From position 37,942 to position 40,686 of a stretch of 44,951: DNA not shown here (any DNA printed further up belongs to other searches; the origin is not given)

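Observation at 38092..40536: Unusual 814-aa fusion: membrane domain + spermidine-synthase-like domain + M28-like domain with degenerate metal ligands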

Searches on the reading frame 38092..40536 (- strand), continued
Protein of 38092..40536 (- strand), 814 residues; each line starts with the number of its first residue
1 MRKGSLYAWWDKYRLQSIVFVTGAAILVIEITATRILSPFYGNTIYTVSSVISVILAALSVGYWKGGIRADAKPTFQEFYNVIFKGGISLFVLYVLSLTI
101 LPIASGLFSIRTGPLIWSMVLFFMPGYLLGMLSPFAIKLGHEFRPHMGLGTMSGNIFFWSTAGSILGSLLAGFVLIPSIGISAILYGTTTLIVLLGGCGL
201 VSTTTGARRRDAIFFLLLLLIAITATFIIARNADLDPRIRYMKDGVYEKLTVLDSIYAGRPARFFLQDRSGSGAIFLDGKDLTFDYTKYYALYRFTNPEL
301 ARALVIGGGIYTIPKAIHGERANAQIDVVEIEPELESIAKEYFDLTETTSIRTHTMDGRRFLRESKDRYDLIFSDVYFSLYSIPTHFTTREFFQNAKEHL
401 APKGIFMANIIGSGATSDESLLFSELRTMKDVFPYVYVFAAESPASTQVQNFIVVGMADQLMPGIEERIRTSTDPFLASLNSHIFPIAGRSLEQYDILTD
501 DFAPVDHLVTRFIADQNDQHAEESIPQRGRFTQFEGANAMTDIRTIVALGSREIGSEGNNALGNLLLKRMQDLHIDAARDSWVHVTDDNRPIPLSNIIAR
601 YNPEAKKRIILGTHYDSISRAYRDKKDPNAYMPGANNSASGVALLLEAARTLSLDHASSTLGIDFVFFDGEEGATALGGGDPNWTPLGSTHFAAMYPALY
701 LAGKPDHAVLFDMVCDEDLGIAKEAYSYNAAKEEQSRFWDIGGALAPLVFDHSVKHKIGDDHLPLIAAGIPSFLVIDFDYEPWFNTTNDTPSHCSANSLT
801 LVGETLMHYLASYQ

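Call 23: find_related_loci(query=A1, collection=genome_contigs, flank=5000)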
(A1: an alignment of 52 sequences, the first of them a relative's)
Query A1 (814 aa) in genome_contigs; peptide patterns used: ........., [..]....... (x = any residue, [..] = any of these).
452 stretches matched a pattern; 379 encode a relative of the query (tblastn E <= 1e-3); the best 80 are kept; 80 distinct loci.
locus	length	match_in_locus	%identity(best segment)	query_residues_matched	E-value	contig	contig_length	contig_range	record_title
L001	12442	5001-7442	71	1-814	0e+0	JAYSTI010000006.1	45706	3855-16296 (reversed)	MAG: Candidatus Lloydbacteria bacterium isolate GFS_12411 GFS_12411_5, whole genome shotgun sequence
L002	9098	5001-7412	64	8-811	0e+0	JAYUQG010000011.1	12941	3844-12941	MAG: bacterium isolate GL114_DN_metabat_102 GL114_DN_metabat_102_10, whole genome shotgun sequence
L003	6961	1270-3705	57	1-814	0e+0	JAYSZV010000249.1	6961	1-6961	MAG: Candidatus Lloydbacteria bacterium isolate GFS_13726 GFS_13726_248, whole genome shotgun sequence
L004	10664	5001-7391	55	1-810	0e+0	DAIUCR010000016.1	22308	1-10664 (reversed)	MAG TPA_asm: Patescibacteria group bacterium isolate CTOTU11756 NODE_652_length_22308_cov_14.547881, whole genome shotgu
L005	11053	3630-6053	51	7-812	0e+0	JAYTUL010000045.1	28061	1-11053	MAG: bacterium isolate GFS_5529 GFS_5529_44, whole genome shotgun sequence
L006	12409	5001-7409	46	12-810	0e+0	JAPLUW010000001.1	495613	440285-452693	MAG: Candidatus Adlerbacteria bacterium isolate LacPavin_0818_WC45_MAG_49_12 LacPavin_0818_WC45_scaffold_276048, whole g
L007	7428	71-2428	44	10-812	0e+0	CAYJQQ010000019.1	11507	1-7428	MAG TPA_asm: uncultured Gammaproteobacteria bacterium isolate ERP125453_co1_343 genome assembly, contig: NODE_6399_lengt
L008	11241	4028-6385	44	9-812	0e+0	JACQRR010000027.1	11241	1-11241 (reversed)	MAG: Candidatus Roizmanbacteria bacterium isolate NC_groundwater_1364_Ag_S-0.2um_37_64 S_p2_S4_coassembly_k141_505805, w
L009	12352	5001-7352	43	10-812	0e+0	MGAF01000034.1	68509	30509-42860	MAG: Candidatus Roizmanbacteria bacterium RIFCSPLOWO2_01_FULL_35_13 rifcsplowo2_01_scaffold_410, whole genome shotgun se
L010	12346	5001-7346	45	15-810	0e+0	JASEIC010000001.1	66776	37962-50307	MAG: Patescibacteria group bacterium isolate Yes70-39 NODE_1_length_66776_cov_106.878449, whole genome shotgun sequence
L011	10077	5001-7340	44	18-810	0e+0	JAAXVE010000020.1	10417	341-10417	MAG: Candidatus Falkowbacteria bacterium isolate W4_Combined_metabat2_115 W4_Combined_metabat2_115_NODE_2086, whole geno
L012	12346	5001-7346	46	19-812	0e+0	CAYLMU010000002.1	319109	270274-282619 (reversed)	MAG TPA_asm: uncultured Candidatus Saccharibacteria bacterium isolate SRP193661_co1_136 genome assembly, contig: NODE_12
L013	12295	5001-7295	46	12-810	0e+0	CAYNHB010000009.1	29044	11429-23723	MAG TPA_asm: uncultured Candidatus Saccharibacteria bacterium isolate SRP178699_co2_133 genome assembly, contig: NODE_83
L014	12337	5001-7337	44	18-810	0e+0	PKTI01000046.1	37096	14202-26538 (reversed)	MAG: Candidatus Parcubacteria bacterium isolate BM519 sc_1230, whole genome shotgun sequence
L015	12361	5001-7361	45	5-810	0e+0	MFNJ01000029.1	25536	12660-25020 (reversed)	MAG: Candidatus Levybacteria bacterium RIFCSPHIGHO2_01_FULL_36_15 rifcsphigho2_01_scaffold_3519, whole genome shotgun se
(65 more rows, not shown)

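Call 24: predict_structure(alignment_id=A1)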
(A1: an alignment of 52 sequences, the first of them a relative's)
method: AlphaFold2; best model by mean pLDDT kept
length: 814 residues; sequences in the alignment: 52
mean_pLDDT: 88.1   pTM: 0.65
mean pLDDT of the five models: 88.1, 87.9, 85.9, 85.8, 85.7
residues with pLDDT >= 90: 464; 70-90: 305; 50-70: 29; < 50: 16
segments of 3 or more residues with pLDDT < 50: 518-530
pLDDT, mean of each block of 10 residues (from residue 1): 75 92 93 89 84 95 97 96 97 94 84 92 95 96 91 95 94 89 94 97 93 96 95 83 86 87 84 82 83 90 86 90 94 89 91 92 95 86 86 96 93 80 93 92 85 87 73 90 80 84 81 61 38 79 84 88 94 93 90 95 92 92 83 71 95 69 96 81 89 94 94 88 95 96 87 90 96 91 80 87 94 81
secondary structure, 60 per line:
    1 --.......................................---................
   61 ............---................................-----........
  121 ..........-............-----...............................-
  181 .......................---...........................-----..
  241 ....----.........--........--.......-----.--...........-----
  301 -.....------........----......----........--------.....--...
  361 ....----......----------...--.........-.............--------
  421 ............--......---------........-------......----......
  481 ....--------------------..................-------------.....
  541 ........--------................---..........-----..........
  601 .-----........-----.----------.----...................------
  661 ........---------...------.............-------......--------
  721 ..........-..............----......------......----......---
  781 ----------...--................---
elements in order (helices of 4 or more, strands of 3 or more residues): H3-41 H45-72 H76-107 H113-130 H132-143 H149-179 H181-203 H207-233 E239-244 E249-257 E260-267 E270-276 H285-295 E302-306 H313-320 E325-330 H335-342 E351-355 H358-364 E369-374 H390-398 E400-412 H421-432 E435-440 E450-457 H465-470 H475-483 H505-522 H536-548 H557-572 E576-585 E591-601 E607-614 H636-654 E661-668 H687-699 E707-712 E721-724 H725-730 H732-745 E750-755 H762-767 E772-777 H796-811

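Call 27: fold_search(model_id=the predicted structure, library=pdb)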
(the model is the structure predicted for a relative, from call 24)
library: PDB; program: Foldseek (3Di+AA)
matches with E <= 10: 1683; with E <= 0.001: 426
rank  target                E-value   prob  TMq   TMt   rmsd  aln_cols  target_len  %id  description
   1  7d1b                  5.8e-19  1.00  0.32  0.83   4.1       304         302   27  Crystal structure of Fimbriiglobus ruber glutaminyl cyclase (released 2021-04-14)
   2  6qql_A                2.4e-18  1.00  0.32  0.88   2.3       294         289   28  Crystal structure of Porphyromonas gingivalis glutaminyl cyclase (released 2019-03-06)
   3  6qql_B                4.6e-18  1.00  0.32  0.88   2.4       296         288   27  Crystal structure of Porphyromonas gingivalis glutaminyl cyclase (released 2019-03-06)
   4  4fuu                  7.1e-18  1.00  0.32  0.86   2.7       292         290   27  Crystal structure of a leucine aminopeptidase precursor (BT_2548) from Bacteroides thetaiotaomicron VPI-5482 at 1.30 A r (released 2012-10-31)
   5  7cjg_B                1.0e-17  1.00  0.32  0.90   2.3       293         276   28  Structural and kinetic characterization of Porphyromonas gingivalis glutaminyl cyclase (released 2021-05-05)
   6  7d1e                  1.1e-17  1.00  0.32  0.87   2.7       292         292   28  Crystal structure of Bacteroides thetaiotaomicron glutaminyl cyclase bound to N-acetylhistamine (released 2021-04-14)
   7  7d1d                  1.3e-17  1.00  0.32  0.85   2.7       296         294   28  Crystal structure of Bacteroides thetaiotaomicron glutaminyl cyclase bound to 1-benzylimidazole (released 2021-04-14)
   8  3tc8_B                1.5e-17  1.00  0.32  0.86   2.5       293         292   25  Crystal structure of a Zn-dependent exopeptidase (BDI_3547) from Parabacteroides distasonis ATCC 8503 at 1.06 A resolu (released 2011-08-24)
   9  3tc8_A                1.9e-17  1.00  0.32  0.87   2.5       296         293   25  Crystal structure of a Zn-dependent exopeptidase (BDI_3547) from Parabacteroides distasonis ATCC 8503 at 1.06 A resolu (released 2011-08-24)
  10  6qro_A                2.0e-16  1.00  0.33  0.88   2.7       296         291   25  Crystal structure of Tannerella forsythia glutaminyl cyclase (released 2019-03-06)
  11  3gux_A                7.4e-15  1.00  0.28  0.90   2.3       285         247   25  Crystal structure of a putative zn-dependent exopeptidase (bvu_1317) from bacteroides vulgatus atcc 8482 at 1.80 A res (released 2009-04-07)
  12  3gux_B                9.2e-15  1.00  0.28  0.90   2.0       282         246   26  Crystal structure of a putative zn-dependent exopeptidase (bvu_1317) from bacteroides vulgatus atcc 8482 at 1.80 A res (released 2009-04-07)
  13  4f9v_B                4.5e-14  1.00  0.30  0.76   3.7       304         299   20  Structure of C113A/C136A mutant variant of glycosylated glutaminyl cyclase from Drosophila melanogaster (released 2012-08-29)
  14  4fwu_A                8.7e-14  1.00  0.29  0.74   3.6       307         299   21  Crystal structure of glutaminyl cyclase from drosophila melanogaster in space group I4 (released 2012-09-05)
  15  4f9u_B                9.1e-14  1.00  0.30  0.77   3.5       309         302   21  Structure of glycosylated glutaminyl cyclase from Drosophila melanogaster (released 2012-08-29)
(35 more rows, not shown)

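Call 40: search_protein_families(library=pfam, alignment_id=A1, max_evalue=0.01)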
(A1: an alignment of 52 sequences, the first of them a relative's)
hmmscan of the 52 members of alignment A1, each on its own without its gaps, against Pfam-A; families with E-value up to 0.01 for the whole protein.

A. member 1, P0001 (814 aa): 2 families
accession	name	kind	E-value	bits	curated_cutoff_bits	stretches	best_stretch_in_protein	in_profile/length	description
PF04389.22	Peptidase_M28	-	8.2e-25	88.1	21.3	1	596-809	1-192/193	Peptidase family M28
PF01564.23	Spermine_synth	-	5e-11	42.9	22.9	1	295-454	14-174/186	Spermine/spermidine synthase domain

B. families by the number of members that match (of 52 scanned): 10 families
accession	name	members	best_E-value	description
PF04389.22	Peptidase_M28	52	1e-32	Peptidase family M28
PF01564.23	Spermine_synth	52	6.3e-14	Spermine/spermidine synthase domain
PF07690.21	MFS_1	18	1.8e-06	Major Facilitator Superfamily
PF01546.33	Peptidase_M20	3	0.00024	Peptidase family M20/M25/M40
PF16254.10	DUF4910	2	6.3e-05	Domain of unknown function (DUF4910)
PF08242.18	Methyltransf_12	2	0.0036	Methyltransferase domain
PF05175.20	MTS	2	0.0042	Methyltransferase small domain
PF05891.18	Methyltransf_PK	1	0.00045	AdoMet dependent proline di-methyltransferase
PF19626.4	DUF6131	1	0.0055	Family of unknown function (DUF6131)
PF00335.26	Tetraspanin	1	0.0087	Tetraspanin family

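Call 48: search_protein_representatives(protein=window:38092-40536:-)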
Query: 814 residues. Proteins with E-value up to 0.001 (for the whole library): 20933; up to 1e-10: 8894; up to 1e-30: 2295. The best 150 are listed.
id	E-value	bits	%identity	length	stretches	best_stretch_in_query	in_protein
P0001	0.0e+00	1846.3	100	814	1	1-814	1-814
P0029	4.8e-216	736.1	51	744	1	54-812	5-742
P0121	5.6e-203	692.9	44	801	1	10-813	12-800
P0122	1.2e-198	678.6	43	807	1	15-813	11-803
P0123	1.1e-192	658.7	45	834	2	11-509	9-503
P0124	9.9e-191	652.4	44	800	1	11-812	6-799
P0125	1.1e-186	638.9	44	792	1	10-812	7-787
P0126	1.3e-186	638.7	43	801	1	13-812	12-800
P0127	2.6e-186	637.7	43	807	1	12-810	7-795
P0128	5.8e-185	633.3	45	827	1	18-812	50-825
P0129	6.9e-181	619.8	42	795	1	15-813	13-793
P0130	1.2e-177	609.1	42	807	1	15-812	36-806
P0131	4.7e-174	597.2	45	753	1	17-812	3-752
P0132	5.0e-173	593.8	40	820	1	14-812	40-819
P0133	1.0e-171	589.5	40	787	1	17-812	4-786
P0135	4.1e-168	577.5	46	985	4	320-676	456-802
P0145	4.6e-144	498.0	40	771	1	16-810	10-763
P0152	7.5e-125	434.5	43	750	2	18-513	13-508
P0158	1.6e-120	420.2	42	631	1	15-513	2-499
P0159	6.1e-120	418.2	41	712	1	14-669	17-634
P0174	1.0e-113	397.6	44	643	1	17-510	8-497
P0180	5.5e-112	391.9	42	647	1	15-517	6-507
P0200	1.2e-107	377.5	42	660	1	15-514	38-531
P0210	2.7e-104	366.5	41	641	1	16-525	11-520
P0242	2.3e-93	330.3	37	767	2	13-509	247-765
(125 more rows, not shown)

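Call 50: search_protein_families(library=pfam, proteins=[P0135, P0158, P0174, P0180, P0200, P0210, P0242, P0159, P0145, P0152], max_evalue=0.001)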
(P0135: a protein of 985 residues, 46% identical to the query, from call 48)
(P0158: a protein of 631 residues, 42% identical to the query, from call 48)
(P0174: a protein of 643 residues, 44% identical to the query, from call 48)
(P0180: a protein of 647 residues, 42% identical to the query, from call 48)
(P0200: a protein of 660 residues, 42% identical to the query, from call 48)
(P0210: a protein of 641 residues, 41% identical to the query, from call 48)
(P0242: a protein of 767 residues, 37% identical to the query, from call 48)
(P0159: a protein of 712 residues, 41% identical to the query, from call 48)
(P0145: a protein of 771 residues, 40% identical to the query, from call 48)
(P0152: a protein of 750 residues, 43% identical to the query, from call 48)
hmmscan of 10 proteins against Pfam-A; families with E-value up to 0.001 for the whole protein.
P0135 (985 aa): 2 families
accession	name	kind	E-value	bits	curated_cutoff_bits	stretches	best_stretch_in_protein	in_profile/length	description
PF04389.22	Peptidase_M28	-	4e-26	92.4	21.3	1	722-981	1-192/193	Peptidase family M28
PF01564.23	Spermine_synth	-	1.1e-09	38.5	22.9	1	460-577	43-161/186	Spermine/spermidine synthase domain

P0158 (631 aa): 2 families
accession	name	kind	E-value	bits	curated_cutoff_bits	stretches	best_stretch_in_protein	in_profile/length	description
PF01564.23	Spermine_synth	-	5.6e-08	33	22.9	1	309-392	48-129/186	Spermine/spermidine synthase domain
PF08859.16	DGC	-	0.00039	20.9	27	1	591-630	42-81/106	DGC domain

P0174 (643 aa): 1 family
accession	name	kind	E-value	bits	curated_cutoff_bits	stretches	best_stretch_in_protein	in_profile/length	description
PF01564.23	Spermine_synth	-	1.8e-07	31.3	22.9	1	285-427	18-161/186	Spermine/spermidine synthase domain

P0180 (647 aa): 1 family
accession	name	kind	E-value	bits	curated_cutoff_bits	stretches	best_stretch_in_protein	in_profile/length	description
PF01564.23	Spermine_synth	-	6.2e-05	23.1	22.9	1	287-398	17-131/186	Spermine/spermidine synthase domain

P0200 (660 aa): 1 family
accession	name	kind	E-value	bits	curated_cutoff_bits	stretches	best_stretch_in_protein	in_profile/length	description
PF01564.23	Spermine_synth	-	0.00013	22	22.9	1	313-455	16-159/186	Spermine/spermidine synthase domain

P0210 (641 aa): 0 families

P0242 (767 aa): 2 families
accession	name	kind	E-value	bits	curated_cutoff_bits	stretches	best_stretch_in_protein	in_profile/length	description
PF01564.23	Spermine_synth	-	1.5e-21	77.2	22.9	1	532-707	8-179/186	Spermine/spermidine synthase domain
PF07690.21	MFS_1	-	2.4e-11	43.6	33.4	1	44-330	22-291/347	Major Facilitator Superfamily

P0159 (712 aa): 1 family
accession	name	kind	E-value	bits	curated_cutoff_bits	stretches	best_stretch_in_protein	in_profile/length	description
PF01564.23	Spermine_synth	-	3.8e-09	36.8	22.9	1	304-443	19-161/186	Spermine/spermidine synthase domain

P0145 (771 aa): 2 families
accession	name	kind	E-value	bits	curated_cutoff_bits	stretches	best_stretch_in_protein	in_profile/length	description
PF04389.22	Peptidase_M28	-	3.2e-13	50.3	21.3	1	576-762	1-192/193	Peptidase family M28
PF01564.23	Spermine_synth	-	3.1e-06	27.3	22.9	1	287-428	16-160/186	Spermine/spermidine synthase domain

P0152 (750 aa): 2 families
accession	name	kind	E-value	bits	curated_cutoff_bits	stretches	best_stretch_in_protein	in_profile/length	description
PF01564.23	Spermine_synth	-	4.8e-08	33.2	22.9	1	313-452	37-179/186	Spermine/spermidine synthase domain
PF07690.21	MFS_1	-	9.8e-08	31.7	33.4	1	31-200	22-174/347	Major Facilitator Superfamily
